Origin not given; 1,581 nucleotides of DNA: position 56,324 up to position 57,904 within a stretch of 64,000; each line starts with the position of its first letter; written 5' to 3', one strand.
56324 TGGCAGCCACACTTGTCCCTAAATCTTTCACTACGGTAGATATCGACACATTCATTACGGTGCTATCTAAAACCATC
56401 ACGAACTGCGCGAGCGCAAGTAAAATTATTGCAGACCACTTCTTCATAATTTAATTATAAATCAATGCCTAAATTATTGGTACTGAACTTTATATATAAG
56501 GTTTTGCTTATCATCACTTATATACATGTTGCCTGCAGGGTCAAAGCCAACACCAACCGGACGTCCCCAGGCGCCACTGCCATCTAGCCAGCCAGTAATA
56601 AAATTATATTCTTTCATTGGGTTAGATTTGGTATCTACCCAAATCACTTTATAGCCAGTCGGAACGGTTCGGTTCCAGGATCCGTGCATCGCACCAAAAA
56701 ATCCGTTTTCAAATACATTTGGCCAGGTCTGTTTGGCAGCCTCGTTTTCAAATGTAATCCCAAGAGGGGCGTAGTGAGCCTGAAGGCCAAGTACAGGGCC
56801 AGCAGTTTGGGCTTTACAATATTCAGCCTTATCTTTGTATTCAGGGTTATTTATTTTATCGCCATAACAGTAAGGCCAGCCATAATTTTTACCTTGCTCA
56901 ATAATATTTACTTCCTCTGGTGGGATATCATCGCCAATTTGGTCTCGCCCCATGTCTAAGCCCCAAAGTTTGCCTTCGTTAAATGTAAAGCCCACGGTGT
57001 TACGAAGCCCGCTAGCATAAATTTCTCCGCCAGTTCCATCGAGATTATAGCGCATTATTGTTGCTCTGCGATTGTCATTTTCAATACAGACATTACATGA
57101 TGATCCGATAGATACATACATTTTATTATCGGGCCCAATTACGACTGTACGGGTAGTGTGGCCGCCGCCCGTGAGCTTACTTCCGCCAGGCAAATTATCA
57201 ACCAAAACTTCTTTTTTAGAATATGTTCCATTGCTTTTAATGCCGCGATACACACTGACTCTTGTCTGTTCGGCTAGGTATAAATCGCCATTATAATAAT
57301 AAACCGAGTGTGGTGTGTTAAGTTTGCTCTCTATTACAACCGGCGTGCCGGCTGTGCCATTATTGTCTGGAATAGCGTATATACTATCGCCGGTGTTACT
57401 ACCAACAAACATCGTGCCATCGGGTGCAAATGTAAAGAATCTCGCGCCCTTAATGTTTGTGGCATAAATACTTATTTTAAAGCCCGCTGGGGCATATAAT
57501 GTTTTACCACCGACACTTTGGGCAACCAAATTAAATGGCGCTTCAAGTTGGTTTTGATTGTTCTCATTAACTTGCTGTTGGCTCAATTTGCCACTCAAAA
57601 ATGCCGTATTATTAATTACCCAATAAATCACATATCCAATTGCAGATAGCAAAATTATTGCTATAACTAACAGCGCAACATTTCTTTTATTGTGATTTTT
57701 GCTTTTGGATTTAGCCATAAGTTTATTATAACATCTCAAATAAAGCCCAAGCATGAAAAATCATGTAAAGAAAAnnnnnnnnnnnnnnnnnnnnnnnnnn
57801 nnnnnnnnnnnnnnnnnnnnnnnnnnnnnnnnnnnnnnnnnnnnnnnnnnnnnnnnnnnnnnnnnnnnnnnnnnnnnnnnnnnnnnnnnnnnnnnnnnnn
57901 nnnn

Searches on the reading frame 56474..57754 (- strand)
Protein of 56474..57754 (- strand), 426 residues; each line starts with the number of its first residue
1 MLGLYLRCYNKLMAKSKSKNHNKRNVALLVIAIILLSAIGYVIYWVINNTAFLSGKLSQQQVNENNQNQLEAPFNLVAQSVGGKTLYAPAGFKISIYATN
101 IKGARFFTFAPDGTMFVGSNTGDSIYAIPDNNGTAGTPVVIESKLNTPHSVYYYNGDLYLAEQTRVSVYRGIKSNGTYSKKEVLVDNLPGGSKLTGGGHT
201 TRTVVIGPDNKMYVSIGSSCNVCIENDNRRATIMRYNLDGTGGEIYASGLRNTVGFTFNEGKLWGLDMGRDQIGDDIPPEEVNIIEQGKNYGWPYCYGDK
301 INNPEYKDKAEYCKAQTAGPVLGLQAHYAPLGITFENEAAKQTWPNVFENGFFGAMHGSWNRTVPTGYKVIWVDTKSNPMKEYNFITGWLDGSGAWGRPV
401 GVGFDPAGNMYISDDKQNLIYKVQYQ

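Call 53: search_protein_families(library=pfam, proteins=[window:56474-57754:-], max_evalue=0.01)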
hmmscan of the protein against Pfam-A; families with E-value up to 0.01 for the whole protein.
window:56474-57754:- (426 aa): 3 families
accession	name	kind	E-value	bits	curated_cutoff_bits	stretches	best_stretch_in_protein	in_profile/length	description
PF07995.17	GSDH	-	2.5e-17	63.6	25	1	139-357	54-279/332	Glucose / Sorbosone dehydrogenase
PF23500.1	DUF7133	-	7.3e-05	22.7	27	1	122-262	58-199/385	Domain of unknown function (DUF7133)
PF22807.2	TrAA12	-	0.00016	20.6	30.9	0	312-422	266-377/463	TrAA12-like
